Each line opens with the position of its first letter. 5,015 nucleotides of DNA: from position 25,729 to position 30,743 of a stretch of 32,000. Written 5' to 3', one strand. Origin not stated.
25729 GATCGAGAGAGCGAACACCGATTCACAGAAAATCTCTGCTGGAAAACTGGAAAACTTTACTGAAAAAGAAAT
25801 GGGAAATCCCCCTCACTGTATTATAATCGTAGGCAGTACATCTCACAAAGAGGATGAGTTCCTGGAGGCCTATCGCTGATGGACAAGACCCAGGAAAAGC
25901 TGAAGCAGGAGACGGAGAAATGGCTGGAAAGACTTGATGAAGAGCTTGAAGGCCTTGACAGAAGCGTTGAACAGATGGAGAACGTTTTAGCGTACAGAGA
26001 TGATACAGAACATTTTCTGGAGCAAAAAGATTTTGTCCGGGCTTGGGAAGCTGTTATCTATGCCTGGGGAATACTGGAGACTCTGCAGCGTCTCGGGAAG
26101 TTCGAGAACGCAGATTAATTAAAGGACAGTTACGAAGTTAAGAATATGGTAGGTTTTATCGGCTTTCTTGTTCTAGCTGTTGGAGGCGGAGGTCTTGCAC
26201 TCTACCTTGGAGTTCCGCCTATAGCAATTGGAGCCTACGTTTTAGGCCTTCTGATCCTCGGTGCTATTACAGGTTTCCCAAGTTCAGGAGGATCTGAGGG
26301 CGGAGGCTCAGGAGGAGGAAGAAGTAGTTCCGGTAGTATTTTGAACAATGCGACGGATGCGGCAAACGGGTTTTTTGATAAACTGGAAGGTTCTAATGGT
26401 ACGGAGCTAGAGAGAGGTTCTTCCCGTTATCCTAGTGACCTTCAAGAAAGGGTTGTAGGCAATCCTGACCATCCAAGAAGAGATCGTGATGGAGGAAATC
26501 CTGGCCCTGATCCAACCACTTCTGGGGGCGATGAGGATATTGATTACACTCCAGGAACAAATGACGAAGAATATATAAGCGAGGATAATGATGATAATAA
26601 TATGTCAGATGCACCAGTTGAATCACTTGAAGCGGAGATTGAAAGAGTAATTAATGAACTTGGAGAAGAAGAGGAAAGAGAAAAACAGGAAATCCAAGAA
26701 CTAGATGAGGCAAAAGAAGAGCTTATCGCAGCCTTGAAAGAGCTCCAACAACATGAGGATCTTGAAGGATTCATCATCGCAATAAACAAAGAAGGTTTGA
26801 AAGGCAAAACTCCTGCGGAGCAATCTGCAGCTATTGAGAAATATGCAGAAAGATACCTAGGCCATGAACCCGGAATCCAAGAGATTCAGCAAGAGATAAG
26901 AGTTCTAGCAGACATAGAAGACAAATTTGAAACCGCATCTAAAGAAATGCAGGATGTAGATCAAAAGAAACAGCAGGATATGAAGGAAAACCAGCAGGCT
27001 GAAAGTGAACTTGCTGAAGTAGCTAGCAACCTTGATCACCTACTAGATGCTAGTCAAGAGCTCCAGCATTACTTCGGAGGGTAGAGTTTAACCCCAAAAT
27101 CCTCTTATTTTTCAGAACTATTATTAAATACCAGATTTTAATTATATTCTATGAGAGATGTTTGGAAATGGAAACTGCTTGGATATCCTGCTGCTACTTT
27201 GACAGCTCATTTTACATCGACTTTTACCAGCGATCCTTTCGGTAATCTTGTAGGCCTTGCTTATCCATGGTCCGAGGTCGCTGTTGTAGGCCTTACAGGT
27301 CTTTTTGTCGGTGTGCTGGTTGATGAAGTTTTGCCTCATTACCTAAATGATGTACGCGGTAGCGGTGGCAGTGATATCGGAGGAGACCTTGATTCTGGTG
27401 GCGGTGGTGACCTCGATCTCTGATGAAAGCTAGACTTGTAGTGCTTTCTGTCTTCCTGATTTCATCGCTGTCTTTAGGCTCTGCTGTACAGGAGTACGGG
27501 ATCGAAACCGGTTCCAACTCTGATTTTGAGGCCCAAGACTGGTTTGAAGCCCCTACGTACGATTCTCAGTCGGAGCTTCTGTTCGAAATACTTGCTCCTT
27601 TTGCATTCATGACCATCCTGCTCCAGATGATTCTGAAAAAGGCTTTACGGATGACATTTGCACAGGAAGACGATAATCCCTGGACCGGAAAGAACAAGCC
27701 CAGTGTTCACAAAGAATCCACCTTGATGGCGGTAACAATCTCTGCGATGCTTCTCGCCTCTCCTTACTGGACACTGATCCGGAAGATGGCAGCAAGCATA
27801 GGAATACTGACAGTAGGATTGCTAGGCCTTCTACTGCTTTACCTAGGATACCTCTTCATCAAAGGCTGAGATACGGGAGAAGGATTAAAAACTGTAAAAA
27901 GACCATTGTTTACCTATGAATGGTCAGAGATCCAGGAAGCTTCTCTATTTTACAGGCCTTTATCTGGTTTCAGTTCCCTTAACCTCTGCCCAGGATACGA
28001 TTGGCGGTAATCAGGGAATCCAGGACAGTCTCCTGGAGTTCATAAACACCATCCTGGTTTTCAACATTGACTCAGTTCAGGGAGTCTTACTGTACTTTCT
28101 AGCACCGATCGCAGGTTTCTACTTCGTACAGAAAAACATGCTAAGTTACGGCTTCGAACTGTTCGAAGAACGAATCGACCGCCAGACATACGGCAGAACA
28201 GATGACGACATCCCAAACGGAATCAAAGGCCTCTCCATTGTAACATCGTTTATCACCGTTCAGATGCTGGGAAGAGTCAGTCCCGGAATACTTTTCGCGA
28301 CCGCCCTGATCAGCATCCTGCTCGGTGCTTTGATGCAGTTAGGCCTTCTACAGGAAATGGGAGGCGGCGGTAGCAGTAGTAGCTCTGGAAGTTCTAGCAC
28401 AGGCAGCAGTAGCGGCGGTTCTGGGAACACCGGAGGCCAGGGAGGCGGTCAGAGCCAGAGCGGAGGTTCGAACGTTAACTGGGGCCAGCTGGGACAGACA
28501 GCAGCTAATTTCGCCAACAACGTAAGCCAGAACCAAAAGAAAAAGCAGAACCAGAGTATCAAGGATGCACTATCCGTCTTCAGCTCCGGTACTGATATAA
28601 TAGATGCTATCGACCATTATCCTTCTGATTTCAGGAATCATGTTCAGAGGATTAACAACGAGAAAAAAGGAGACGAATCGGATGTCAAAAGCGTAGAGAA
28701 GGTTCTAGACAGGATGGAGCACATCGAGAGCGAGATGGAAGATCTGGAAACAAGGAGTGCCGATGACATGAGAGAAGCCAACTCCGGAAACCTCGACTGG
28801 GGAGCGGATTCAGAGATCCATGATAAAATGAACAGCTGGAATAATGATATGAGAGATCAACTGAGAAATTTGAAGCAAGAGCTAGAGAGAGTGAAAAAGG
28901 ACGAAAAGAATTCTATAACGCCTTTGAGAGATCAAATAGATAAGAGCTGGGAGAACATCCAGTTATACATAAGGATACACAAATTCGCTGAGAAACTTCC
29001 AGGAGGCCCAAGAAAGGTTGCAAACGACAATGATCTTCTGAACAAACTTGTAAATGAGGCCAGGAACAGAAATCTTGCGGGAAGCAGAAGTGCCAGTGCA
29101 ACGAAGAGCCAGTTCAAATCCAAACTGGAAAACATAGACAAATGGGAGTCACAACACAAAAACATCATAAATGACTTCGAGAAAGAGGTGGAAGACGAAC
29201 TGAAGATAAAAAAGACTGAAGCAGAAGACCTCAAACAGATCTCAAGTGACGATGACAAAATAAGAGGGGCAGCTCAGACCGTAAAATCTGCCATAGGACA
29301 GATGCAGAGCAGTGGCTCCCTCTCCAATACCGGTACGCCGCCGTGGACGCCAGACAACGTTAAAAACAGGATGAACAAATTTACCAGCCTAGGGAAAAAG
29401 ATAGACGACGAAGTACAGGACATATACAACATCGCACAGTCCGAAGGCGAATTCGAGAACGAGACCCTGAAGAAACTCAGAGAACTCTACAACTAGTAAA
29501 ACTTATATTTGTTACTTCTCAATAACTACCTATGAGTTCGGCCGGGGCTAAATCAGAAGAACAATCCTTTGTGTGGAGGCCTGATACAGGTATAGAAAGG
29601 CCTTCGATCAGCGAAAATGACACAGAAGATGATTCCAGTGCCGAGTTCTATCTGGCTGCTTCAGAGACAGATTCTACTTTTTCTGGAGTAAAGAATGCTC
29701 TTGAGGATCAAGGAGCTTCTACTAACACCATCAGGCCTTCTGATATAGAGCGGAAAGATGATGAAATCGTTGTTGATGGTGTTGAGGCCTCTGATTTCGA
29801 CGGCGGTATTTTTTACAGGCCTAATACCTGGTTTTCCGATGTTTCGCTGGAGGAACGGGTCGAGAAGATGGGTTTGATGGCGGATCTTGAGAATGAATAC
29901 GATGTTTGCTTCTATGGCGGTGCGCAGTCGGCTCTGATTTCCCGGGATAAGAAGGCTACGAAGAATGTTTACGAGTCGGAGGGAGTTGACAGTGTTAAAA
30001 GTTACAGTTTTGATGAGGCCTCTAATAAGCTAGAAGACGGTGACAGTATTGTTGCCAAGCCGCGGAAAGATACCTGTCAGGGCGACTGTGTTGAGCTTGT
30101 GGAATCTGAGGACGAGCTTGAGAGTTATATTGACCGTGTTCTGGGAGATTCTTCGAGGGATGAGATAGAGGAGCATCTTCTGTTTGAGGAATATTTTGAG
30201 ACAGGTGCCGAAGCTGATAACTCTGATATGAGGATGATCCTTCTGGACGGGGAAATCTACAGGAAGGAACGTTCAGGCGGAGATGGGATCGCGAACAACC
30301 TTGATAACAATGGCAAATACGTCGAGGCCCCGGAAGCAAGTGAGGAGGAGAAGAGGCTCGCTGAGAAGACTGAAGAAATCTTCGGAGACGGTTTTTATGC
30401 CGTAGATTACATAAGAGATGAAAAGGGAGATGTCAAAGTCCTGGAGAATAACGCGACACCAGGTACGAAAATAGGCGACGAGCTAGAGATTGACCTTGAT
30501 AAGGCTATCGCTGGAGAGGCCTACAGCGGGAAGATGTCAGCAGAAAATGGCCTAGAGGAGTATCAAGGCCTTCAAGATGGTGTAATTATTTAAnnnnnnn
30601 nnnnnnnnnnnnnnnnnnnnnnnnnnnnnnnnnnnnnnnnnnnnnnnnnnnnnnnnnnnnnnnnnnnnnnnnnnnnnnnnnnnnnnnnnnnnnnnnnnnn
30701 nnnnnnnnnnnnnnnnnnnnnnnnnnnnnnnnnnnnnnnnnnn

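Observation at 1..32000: Palindromic hexamer AGGCCT is more than 10-fold over-represented, in all reading frames and in intergenic DNA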

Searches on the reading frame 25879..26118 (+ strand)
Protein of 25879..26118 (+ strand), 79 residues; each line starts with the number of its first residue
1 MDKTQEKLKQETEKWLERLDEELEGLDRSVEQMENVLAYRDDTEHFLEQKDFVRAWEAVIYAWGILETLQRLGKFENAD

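Call 27: search_protein_families(library=pfam, proteins=[window:25879-26118:+], max_evalue=0.01)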
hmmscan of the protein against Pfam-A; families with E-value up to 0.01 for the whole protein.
window:25879-26118:+ (79 aa): 1 family
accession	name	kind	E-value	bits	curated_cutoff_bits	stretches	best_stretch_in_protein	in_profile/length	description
PF04010.18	DUF357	-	5.4e-11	42.8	29.4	1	22-75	20-73/73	Protein of unknown function (DUF357)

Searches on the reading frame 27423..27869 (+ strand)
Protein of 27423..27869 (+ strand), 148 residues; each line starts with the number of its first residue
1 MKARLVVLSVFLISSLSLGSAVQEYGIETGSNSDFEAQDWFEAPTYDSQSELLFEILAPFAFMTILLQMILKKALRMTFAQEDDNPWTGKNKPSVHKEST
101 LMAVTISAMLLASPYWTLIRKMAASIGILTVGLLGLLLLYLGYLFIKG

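Call 27: search_protein_families(library=pfam, proteins=[window:27423-27869:+], max_evalue=0.01)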
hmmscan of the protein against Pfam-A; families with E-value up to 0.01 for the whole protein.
window:27423-27869:+ (148 aa): 2 families
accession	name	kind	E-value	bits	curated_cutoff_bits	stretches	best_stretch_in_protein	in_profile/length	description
PF14093.11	DUF4271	-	0.0078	16.5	29.7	1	8-144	52-175/206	Domain of unknown function (DUF4271)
PF20237.3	DUF6594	-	0.008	16.6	30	1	66-133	140-208/238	Family of unknown function (DUF6594)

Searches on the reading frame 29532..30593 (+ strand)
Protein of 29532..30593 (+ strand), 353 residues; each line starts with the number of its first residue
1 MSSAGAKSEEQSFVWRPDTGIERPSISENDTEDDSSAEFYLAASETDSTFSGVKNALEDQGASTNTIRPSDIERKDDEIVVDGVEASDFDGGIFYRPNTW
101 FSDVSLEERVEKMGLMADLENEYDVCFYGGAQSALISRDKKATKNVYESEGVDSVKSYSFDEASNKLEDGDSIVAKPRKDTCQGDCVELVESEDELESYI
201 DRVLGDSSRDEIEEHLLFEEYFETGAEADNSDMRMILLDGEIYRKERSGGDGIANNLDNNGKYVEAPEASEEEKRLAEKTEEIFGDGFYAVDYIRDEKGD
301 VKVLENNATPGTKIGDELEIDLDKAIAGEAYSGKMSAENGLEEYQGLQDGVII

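Call 27: search_protein_families(library=pfam, proteins=[window:29532-30593:+], max_evalue=0.01)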
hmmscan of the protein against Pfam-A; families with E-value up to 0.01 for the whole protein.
window:29532-30593:+ (353 aa): 1 family
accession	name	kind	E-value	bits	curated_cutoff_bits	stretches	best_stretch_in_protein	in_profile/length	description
PF08443.16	RimK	-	9.4e-11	42.1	21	1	181-327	50-185/188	RimK-like ATP-grasp domain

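Call 54: find_encoding_contigs(protein=window:29532-30593:+, flank=10000, max_places=1)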
Protein window:29532-30593:+ (353 aa): 3 contigs read that carry it; 1 place shown.
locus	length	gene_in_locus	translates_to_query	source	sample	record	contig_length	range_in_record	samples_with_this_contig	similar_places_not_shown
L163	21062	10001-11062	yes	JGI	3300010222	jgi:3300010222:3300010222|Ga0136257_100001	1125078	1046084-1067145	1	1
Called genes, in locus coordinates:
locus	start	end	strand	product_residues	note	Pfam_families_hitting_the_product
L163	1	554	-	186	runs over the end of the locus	-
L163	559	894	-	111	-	-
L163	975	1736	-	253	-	-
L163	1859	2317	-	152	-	-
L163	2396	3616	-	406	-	-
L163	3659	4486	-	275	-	-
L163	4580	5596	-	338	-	PF25133:TYW2_N_2, PF02475:TRM5-TYW2_MTfase, PF05175:MTS (weak), PF05185:PRMT5 (weak), PF13847:Methyltransf_31 (weak)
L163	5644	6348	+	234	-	PF00590:TP_methylase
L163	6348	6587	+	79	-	PF04010:DUF357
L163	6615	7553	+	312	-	-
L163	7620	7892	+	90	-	-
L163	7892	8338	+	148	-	-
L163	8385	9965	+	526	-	-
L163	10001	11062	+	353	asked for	PF08443:RimK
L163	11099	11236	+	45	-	-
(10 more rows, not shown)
